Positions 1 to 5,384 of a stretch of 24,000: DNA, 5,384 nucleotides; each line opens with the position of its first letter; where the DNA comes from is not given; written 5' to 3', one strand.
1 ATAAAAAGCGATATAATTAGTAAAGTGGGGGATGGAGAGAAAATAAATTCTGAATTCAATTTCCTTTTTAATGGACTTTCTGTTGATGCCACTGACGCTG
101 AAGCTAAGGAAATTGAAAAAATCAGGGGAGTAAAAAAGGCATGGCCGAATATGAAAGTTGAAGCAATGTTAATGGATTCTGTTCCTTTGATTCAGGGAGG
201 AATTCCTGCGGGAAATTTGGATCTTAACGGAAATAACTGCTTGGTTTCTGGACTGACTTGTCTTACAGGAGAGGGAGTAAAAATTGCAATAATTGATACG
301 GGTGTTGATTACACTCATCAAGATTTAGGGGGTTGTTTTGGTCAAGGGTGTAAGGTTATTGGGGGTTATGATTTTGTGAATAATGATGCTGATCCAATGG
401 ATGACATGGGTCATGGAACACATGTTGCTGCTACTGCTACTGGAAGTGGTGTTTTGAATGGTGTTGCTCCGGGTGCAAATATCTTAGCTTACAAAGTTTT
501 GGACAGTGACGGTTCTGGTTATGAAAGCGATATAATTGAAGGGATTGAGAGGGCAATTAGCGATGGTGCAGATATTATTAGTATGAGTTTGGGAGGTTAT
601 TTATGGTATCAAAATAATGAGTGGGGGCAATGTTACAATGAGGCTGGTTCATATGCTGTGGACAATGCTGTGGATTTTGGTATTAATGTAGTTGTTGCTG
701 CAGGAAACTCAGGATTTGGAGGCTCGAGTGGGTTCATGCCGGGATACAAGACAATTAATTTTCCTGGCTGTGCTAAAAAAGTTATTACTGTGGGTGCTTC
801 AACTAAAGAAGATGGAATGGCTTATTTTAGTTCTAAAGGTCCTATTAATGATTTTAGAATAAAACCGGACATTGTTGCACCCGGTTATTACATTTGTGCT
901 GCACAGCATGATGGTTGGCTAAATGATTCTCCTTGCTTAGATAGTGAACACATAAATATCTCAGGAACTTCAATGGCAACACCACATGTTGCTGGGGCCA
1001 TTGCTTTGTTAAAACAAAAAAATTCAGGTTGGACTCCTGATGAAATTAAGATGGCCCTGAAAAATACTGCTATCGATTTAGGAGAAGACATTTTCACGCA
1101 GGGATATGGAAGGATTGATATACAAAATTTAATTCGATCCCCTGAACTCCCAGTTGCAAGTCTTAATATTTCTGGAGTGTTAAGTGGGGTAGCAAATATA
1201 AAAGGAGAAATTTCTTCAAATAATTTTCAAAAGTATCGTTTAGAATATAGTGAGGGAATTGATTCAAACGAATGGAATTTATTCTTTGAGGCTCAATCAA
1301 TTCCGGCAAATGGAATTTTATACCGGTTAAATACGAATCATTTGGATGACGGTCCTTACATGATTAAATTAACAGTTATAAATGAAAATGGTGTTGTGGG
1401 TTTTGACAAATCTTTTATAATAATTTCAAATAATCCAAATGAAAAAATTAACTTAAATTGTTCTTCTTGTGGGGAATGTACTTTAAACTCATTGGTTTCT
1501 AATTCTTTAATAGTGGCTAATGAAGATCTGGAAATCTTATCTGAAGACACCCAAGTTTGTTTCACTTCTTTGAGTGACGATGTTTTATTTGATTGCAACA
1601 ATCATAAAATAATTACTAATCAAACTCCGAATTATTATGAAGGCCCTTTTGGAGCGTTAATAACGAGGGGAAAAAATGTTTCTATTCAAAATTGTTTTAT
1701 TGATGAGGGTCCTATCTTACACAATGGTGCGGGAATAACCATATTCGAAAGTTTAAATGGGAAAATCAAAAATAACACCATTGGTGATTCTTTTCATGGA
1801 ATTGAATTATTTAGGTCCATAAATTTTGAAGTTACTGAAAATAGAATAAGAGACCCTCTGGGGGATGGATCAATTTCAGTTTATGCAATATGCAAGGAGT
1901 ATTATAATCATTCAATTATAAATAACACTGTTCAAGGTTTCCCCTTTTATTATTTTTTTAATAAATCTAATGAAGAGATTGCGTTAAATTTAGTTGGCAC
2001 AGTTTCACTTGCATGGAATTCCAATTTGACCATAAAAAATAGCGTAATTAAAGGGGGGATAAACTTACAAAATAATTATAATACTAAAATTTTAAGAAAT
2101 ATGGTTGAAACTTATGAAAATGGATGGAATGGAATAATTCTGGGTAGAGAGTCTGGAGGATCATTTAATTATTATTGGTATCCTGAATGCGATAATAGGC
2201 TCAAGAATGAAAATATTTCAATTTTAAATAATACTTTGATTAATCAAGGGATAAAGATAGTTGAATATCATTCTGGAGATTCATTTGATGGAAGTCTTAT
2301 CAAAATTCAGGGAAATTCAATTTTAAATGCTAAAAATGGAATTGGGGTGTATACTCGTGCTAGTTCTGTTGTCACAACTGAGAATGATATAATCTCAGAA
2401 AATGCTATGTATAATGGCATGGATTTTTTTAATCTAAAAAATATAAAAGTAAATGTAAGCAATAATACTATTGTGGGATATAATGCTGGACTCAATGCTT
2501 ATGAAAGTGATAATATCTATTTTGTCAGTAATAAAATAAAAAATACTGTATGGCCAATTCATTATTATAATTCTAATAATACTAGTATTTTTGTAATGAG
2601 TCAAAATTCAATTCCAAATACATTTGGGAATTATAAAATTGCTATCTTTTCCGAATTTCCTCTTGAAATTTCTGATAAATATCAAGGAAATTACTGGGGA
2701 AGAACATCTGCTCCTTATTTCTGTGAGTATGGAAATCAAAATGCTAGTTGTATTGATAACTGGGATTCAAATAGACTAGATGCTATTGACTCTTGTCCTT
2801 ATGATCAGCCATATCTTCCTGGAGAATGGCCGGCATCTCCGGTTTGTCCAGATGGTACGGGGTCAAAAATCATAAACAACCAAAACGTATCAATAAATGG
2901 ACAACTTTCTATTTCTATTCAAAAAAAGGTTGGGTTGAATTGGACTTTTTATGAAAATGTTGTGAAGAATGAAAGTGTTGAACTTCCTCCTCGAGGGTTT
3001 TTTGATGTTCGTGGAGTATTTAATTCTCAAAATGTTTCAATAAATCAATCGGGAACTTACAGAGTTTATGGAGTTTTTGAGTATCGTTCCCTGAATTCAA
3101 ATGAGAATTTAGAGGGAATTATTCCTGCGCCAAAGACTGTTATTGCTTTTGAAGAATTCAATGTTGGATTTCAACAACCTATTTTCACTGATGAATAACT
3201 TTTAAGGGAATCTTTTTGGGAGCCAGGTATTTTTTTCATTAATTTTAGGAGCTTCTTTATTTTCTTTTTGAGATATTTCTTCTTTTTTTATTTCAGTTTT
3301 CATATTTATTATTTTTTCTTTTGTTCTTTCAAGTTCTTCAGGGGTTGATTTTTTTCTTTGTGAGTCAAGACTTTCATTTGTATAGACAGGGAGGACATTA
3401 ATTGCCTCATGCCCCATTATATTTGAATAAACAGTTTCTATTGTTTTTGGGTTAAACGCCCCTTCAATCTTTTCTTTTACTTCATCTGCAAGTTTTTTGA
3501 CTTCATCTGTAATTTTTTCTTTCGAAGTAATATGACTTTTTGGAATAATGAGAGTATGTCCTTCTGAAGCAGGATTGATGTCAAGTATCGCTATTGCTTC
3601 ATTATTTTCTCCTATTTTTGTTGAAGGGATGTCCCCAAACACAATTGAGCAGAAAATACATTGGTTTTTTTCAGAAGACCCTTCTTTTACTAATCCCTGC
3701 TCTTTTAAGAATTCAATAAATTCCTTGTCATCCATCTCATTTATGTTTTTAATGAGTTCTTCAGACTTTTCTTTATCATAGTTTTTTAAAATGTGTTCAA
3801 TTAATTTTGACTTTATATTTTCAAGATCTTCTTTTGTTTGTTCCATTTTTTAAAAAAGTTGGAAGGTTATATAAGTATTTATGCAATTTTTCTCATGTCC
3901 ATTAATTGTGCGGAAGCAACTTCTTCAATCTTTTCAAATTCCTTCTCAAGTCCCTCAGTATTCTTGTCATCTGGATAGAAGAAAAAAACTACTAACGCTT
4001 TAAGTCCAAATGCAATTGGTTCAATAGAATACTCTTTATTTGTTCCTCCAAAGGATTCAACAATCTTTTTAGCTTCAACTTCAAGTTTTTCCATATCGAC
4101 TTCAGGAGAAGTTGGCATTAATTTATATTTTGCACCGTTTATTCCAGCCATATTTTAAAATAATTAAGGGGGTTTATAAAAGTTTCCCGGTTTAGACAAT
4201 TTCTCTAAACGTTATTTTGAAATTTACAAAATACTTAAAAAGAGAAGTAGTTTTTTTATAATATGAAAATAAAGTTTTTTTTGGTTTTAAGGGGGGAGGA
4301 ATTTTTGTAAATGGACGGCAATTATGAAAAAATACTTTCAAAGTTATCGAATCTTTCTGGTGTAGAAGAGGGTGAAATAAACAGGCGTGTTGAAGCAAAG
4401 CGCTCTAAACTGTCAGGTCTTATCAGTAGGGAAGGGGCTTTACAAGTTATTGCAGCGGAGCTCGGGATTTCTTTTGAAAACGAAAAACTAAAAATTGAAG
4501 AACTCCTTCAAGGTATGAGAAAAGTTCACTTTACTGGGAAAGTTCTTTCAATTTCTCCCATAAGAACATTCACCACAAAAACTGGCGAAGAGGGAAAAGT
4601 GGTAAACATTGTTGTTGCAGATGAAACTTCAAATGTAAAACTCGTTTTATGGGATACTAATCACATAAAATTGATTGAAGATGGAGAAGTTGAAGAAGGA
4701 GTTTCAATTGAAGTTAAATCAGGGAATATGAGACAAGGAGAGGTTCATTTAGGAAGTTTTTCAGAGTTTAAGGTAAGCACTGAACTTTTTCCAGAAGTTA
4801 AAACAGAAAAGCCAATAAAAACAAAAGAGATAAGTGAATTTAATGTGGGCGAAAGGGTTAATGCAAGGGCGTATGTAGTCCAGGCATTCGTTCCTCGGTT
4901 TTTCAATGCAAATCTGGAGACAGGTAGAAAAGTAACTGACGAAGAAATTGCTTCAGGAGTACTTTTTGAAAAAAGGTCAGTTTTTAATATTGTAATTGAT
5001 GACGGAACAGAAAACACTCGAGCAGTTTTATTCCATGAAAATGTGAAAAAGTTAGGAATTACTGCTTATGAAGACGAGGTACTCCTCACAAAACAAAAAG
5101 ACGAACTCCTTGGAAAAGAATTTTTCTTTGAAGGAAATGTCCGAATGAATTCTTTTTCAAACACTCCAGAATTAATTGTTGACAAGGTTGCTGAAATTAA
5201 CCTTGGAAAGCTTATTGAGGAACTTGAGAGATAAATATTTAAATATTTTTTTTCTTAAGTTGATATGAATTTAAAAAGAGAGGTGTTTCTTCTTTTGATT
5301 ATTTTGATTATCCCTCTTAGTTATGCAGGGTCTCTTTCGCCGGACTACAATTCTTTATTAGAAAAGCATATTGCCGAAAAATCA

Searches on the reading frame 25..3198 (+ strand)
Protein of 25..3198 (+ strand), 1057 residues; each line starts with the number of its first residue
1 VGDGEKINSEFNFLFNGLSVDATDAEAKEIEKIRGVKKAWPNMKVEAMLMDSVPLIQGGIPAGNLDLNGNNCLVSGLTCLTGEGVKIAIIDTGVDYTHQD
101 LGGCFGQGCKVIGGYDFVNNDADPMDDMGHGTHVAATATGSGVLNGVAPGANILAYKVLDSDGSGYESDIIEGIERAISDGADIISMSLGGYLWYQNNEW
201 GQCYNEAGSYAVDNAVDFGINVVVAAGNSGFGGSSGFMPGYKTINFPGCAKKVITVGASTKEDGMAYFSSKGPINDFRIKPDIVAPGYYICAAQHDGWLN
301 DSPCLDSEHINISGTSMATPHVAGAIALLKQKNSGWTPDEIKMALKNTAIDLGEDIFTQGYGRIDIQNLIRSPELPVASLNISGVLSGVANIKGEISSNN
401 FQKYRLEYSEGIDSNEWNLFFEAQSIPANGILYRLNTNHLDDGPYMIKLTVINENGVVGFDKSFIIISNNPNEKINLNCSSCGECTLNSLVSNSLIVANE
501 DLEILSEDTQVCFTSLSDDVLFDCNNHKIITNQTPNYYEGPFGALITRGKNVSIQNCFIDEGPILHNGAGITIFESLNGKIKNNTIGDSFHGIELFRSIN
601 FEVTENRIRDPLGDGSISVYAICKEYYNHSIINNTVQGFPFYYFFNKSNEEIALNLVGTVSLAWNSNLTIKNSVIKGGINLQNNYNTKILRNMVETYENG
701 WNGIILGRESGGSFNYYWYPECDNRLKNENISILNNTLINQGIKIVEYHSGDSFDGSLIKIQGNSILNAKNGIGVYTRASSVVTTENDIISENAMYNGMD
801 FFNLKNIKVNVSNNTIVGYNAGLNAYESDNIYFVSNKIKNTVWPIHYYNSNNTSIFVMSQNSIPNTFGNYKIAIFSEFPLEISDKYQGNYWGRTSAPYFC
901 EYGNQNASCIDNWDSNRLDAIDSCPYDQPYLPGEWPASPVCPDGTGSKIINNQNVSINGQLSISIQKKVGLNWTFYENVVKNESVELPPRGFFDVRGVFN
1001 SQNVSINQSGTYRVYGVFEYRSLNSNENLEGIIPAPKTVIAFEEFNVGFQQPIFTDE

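Call 9: search_protein_families(library=ncbifam, proteins=[window:25-3198:+], max_evalue=0.001)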
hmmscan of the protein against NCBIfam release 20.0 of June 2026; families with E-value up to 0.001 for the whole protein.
window:25-3198:+ (1057 aa): 10 families
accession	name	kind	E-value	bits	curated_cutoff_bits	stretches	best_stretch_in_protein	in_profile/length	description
TIGR03921.1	T7SS_mycosin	equivalog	9.2e-42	143.4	278.75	1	81-374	11-289/353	type VII secretion-associated serine protease mycosin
NF040553.1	SGO_0316_fam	subfamily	1.8e-17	62.4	1400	2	115-259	345-499/1486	SGO_0316/SGO_0317 family LPXTG-anchored serine peptidase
NF033595.1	denti_PrtP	equivalog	9.6e-15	54.2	300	1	212-368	359-500/606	dentilisin complex serine proteinase subunit PrtP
NF040809.1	germ_prot_CspBA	exception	5.4e-12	44.2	1250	1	243-331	395-474/1099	bifunctional germination protease/germinant receptor pseudoprotease CspBA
NF040808.2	CspC_non_triad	exception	2.5e-11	42.7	675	1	242-329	419-497/556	bile acid germinant receptor pseudoprotease CspC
NF049966.1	QH_SP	equivalog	2.3e-10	40.2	165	1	86-190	1-96/219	subtilisin-like serine protease QhpE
TIGR03895.1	protease_PatA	subfamily_domain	1e-06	27.8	421.05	1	130-350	1-201/606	PatA/PatG family cyanobactin maturation protease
NF042956.1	IteS_antiphage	equivalog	3.7e-06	25.5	900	1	87-327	259-506/747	S8 family anti-phage peptidase IteS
NF051851.1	AtpSerPepEprS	equivalog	0.00033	18.8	1700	0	297-334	285-322/988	autotransporter serine peptidase EprS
TIGR04247.1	NosD_copper_fam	subfamily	0.00042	19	300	0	769-894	190-311/377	nitrous oxide reductase family maturation protein NosD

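Call 72: search_protein_families(library=pfam, proteins=[window:25-3198:+], max_evalue=0.001)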
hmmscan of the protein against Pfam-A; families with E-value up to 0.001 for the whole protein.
window:25-3198:+ (1057 aa): 2 families
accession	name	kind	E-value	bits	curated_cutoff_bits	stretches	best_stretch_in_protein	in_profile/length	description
PF00082.27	Peptidase_S8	-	1.9e-64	218.2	21.8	1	82-362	1-286/288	Subtilase family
PF05922.21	Inhibitor_I9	-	0.00072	20.6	21.2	0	5-47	39-81/82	Peptidase inhibitor I9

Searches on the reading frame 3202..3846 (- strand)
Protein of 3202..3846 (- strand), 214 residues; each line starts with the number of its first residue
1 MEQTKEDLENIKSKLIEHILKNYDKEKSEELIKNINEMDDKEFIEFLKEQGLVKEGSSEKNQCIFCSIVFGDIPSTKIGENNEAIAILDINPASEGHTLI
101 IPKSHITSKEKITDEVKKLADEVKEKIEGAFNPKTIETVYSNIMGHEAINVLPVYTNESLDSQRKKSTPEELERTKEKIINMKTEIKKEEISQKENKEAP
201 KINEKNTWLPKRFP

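Call 9: search_protein_families(library=ncbifam, proteins=[window:3202-3846:-], max_evalue=0.001)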
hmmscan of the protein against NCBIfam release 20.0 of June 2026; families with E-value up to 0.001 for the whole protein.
window:3202-3846:- (214 aa): 2 families
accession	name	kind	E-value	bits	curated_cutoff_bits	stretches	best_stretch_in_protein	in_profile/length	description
NF045834.1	M_plasma_HinT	exception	2.1e-08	34.9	130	1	64-116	1-53/102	histidine triad protein HinT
NF007965.0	PRK10687.1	equivalog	0.0009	19.3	206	0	62-116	4-58/119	purine nucleoside phosphoramidase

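Call 72: search_protein_families(library=pfam, proteins=[window:3202-3846:-], max_evalue=0.001)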
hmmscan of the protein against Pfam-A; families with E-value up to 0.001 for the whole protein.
window:3202-3846:- (214 aa): 2 families
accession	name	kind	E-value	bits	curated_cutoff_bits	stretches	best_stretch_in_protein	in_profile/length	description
PF01230.28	HIT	-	5e-11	43.5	21.5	1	72-142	3-77/98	HIT domain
PF11969.13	DcpS_C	-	1.1e-10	42.4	24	1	62-136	1-75/114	Scavenger mRNA decapping enzyme C-term binding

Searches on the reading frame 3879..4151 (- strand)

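Call 72: search_protein_families(library=pfam, proteins=[window:3879-4151:-], max_evalue=0.001)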
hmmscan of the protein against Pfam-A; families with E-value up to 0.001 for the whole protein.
window:3879-4151:- (90 aa): 1 family
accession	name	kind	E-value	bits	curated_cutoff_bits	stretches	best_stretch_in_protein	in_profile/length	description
PF00736.24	EF1_GNE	-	1.2e-16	61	20.8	1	8-89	3-88/88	EF-1 guanine nucleotide exchange domain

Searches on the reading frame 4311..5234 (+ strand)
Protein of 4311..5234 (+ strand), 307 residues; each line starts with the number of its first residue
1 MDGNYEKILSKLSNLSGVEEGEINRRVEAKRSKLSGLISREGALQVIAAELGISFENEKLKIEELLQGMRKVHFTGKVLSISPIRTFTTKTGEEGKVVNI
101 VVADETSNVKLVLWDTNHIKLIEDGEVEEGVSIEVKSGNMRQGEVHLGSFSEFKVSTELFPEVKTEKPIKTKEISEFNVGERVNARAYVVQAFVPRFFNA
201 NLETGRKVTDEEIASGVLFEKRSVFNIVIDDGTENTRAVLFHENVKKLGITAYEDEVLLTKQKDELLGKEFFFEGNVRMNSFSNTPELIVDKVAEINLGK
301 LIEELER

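Call 9: search_protein_families(library=ncbifam, proteins=[window:4311-5234:+], max_evalue=0.001)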
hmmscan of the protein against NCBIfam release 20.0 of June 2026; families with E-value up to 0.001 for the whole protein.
window:4311-5234:+ (307 aa): 13 families
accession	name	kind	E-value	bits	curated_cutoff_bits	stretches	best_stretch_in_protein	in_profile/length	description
NF009032.0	PRK12366.1-3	equivalog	3.2e-25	88.5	773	2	6-190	4-194/651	replication factor A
NF012035.0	PRK15491.1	equivalog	5.4e-21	75.3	362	1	6-188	5-184/374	replication factor A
NF009030.0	PRK12366.1-1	equivalog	1.4e-19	70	1147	1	56-208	69-223/796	replication factor A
NF006255.0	PRK08402.1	equivalog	1.7e-19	69.9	442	1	6-258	7-278/355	replication factor A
NF009031.0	PRK12366.1-2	equivalog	2.4e-19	69.3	767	2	5-192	10-197/647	replication factor A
NF009034.0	PRK12366.1-5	equivalog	1.2e-18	66.9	789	1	13-199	9-201/642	replication factor A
NF005551.0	PRK07211.1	equivalog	1.5e-17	64.1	575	1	17-139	14-131/485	single-stranded DNA binding protein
NF011288.0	PRK14699.1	equivalog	1.5e-17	63.7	544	1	6-149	5-149/484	replication factor A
NF005049.0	PRK06461.1-3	equivalog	5.8e-13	49.3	188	1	57-178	2-121/144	single-stranded DNA-binding protein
NF009033.0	PRK12366.1-4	equivalog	2.3e-12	46.1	701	1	5-182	3-169/578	replication factor A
NF005050.0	PRK06461.1-4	equivalog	7.2e-10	39.1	176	1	57-127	3-71/151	single-stranded DNA-binding protein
NF005051.0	PRK06461.1-5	equivalog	4.9e-08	33.1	235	1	61-157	4-95/146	single-stranded DNA-binding protein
NF005048.0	PRK06461.1-1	equivalog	1.2e-06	29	230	1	61-156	4-94/148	single-stranded DNA-binding protein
